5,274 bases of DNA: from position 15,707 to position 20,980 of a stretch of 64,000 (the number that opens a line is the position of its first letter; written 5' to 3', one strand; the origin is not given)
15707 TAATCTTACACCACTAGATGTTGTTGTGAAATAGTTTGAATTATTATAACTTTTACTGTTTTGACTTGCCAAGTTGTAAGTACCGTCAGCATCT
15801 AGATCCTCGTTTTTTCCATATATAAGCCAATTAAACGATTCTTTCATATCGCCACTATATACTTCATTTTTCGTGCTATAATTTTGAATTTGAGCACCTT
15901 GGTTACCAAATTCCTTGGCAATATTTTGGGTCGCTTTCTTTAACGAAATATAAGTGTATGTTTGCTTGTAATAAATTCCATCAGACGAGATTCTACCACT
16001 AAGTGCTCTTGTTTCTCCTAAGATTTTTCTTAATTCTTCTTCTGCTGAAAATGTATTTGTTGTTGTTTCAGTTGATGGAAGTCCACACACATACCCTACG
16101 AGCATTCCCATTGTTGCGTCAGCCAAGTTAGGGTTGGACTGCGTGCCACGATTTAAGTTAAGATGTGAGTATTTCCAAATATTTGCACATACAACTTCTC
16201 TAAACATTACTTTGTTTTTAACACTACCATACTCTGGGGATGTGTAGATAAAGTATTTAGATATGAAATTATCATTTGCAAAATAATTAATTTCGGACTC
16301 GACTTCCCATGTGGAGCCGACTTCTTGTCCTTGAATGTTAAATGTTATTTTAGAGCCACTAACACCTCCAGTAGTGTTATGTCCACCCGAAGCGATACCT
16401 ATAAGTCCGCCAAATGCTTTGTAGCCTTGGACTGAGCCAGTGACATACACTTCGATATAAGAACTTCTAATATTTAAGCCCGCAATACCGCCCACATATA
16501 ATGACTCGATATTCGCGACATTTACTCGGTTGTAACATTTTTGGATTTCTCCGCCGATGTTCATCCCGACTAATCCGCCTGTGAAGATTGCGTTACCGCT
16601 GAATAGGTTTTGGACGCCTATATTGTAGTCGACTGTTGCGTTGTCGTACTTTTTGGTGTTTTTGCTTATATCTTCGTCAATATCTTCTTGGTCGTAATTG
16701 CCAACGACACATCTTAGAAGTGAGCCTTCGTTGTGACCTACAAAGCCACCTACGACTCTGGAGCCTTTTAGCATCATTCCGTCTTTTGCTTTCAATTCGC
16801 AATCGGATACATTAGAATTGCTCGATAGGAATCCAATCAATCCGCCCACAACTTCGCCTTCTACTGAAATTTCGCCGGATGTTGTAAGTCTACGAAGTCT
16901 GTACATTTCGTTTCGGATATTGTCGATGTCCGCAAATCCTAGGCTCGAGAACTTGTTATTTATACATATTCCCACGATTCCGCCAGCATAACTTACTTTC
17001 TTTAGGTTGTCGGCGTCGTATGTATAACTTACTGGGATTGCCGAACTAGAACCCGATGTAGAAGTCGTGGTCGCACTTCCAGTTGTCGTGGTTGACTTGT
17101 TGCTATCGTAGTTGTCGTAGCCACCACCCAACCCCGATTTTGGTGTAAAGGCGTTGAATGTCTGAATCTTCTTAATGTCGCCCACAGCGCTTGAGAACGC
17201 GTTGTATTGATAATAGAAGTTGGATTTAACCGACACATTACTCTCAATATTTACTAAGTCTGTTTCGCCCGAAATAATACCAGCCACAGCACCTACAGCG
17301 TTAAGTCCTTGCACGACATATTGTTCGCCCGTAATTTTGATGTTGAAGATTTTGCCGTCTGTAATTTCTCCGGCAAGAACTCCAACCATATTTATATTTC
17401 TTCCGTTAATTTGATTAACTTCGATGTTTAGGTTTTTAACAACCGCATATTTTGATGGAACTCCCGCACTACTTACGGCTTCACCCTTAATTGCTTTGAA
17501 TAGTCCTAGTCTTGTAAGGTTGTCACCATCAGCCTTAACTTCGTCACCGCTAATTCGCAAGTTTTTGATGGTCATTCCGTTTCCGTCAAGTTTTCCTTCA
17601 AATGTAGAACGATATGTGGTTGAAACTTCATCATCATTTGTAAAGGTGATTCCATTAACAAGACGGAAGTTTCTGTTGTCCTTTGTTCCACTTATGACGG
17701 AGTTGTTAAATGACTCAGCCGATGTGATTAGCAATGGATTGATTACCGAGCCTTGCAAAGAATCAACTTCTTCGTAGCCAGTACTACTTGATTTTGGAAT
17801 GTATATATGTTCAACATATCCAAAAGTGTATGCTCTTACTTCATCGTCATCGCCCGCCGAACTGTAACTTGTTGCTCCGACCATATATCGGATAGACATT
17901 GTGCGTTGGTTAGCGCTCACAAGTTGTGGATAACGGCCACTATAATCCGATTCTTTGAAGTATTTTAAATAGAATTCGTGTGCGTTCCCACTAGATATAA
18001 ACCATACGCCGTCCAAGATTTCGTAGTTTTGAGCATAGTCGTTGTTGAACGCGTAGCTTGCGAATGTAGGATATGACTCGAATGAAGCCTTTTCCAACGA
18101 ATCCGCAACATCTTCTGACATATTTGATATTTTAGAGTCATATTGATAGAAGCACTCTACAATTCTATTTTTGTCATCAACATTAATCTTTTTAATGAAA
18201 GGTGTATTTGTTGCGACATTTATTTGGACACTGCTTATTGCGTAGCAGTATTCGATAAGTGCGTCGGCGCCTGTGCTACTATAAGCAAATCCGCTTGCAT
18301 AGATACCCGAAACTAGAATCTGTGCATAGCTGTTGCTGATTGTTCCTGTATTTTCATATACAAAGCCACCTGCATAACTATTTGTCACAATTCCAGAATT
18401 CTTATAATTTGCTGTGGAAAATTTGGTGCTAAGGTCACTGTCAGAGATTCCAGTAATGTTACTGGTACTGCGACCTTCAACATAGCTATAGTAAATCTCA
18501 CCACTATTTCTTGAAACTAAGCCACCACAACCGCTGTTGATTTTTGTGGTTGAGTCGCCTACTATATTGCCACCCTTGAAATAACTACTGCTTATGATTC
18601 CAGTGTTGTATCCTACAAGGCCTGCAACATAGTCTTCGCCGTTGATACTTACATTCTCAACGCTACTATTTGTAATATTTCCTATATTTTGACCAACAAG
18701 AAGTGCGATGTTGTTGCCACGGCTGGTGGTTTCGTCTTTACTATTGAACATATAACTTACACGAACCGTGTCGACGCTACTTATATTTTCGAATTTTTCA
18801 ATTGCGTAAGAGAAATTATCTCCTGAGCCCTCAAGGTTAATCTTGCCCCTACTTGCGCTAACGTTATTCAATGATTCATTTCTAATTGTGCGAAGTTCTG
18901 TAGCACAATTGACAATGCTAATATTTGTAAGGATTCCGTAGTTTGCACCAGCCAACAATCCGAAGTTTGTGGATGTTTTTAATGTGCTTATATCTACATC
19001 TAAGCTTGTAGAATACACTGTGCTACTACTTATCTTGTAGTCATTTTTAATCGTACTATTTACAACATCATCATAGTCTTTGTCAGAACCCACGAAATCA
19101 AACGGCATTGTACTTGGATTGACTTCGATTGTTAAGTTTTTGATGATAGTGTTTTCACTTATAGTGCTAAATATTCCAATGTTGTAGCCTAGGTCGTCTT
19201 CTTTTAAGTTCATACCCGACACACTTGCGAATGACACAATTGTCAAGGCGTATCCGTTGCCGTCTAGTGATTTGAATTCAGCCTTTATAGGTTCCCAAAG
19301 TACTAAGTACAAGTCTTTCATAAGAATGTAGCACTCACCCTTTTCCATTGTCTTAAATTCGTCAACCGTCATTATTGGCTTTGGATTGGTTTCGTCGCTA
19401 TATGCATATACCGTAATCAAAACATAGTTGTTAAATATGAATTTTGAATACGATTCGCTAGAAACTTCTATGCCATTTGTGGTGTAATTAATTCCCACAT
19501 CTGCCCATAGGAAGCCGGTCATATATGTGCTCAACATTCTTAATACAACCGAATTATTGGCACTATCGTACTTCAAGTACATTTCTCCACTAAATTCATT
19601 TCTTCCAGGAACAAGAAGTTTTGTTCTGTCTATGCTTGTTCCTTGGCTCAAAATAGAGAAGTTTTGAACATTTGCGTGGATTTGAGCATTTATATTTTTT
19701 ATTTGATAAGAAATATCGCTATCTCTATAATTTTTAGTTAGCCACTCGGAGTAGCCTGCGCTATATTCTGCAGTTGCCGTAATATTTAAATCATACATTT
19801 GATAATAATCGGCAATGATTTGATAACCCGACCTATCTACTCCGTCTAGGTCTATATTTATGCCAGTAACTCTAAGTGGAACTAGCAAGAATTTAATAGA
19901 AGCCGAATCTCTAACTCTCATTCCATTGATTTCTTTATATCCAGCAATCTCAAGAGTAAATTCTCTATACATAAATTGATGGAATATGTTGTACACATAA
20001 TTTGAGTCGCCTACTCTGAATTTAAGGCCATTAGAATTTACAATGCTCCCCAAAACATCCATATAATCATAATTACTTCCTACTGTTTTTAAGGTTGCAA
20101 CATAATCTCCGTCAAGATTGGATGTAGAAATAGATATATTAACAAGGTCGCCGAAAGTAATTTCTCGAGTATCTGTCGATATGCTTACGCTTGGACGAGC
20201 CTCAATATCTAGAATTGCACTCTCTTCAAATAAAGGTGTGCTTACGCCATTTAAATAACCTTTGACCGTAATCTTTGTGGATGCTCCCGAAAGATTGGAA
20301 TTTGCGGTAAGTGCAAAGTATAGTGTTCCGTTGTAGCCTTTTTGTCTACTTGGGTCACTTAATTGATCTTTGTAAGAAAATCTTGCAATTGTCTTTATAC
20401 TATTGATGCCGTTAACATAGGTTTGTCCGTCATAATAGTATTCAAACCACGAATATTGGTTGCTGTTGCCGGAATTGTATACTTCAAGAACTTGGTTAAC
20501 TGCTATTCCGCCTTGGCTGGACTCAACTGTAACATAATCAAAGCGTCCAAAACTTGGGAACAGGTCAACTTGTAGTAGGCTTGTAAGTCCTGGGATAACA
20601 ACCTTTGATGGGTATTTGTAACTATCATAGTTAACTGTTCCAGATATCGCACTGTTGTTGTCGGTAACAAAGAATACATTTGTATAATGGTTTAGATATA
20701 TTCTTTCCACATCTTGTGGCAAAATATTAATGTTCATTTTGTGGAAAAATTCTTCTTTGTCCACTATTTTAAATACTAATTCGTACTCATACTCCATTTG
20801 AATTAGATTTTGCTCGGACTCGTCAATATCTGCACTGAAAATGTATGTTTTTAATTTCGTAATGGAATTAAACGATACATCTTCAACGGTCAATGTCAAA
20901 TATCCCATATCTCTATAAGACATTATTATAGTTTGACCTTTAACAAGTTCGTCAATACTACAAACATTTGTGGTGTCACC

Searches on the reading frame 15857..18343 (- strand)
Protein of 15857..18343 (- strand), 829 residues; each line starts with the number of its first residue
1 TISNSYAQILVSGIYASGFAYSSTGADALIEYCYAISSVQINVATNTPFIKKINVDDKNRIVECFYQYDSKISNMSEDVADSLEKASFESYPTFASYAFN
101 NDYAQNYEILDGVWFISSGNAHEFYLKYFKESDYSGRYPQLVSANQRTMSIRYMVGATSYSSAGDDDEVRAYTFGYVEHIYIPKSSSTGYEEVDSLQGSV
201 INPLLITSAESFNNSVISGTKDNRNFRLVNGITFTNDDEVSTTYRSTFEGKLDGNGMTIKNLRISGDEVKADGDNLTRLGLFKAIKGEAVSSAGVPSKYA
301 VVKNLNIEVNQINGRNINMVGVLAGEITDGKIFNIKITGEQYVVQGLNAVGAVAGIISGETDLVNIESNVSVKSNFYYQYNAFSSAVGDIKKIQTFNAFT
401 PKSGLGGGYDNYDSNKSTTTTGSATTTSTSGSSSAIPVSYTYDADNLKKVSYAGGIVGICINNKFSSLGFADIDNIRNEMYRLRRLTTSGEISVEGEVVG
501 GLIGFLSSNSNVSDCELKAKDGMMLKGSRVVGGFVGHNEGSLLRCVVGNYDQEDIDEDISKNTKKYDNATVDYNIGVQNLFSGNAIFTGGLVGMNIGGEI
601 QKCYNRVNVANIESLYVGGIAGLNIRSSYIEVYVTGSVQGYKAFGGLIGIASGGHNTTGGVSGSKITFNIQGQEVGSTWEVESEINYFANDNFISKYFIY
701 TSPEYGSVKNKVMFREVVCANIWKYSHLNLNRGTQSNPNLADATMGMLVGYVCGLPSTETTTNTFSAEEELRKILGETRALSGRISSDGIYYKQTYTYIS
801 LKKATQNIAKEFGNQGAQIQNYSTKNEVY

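Call 58: search_protein_families(library=pfam, proteins=[window:15857-18343:-], max_evalue=1)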
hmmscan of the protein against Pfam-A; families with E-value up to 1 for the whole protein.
window:15857-18343:- (829 aa): 1 family
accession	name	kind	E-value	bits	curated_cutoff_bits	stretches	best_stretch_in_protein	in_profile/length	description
PF07581.17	Glug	-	0.0013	19.5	20.5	1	497-516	3-22/28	The GLUG motif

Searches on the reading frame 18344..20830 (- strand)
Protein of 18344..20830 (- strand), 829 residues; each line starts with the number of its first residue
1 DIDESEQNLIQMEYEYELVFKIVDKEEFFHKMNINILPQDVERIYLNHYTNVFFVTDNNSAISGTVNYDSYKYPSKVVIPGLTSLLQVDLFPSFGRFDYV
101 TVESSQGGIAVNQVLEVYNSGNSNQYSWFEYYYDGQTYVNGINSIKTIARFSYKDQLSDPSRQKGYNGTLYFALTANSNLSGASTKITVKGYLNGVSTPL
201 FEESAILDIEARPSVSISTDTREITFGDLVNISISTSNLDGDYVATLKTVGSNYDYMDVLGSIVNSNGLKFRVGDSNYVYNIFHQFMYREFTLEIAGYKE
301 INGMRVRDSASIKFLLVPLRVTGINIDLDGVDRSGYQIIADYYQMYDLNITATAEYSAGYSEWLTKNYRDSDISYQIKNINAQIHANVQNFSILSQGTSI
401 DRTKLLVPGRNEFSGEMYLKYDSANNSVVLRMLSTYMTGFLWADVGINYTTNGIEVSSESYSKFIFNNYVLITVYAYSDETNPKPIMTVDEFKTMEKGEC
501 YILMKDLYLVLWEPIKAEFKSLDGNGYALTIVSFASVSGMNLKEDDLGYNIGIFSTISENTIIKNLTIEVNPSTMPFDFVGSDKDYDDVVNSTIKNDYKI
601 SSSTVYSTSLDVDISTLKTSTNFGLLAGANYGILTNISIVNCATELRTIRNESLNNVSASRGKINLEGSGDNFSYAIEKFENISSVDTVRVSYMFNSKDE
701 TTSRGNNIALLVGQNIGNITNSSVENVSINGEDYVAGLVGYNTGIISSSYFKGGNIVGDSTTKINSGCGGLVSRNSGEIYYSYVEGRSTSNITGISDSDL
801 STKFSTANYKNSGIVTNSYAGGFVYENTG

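Call 58: search_protein_families(library=pfam, proteins=[window:18344-20830:-], max_evalue=1)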
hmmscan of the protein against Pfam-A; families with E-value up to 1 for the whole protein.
window:18344-20830:- (829 aa): 2 families
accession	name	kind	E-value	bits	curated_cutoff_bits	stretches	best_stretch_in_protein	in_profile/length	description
PF07581.17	Glug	-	0.054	14.4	20.5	2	734-756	4-27/28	The GLUG motif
PF20184.3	DUF6547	-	0.2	12.4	27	0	251-293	66-108/117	Family of unknown function (DUF6547)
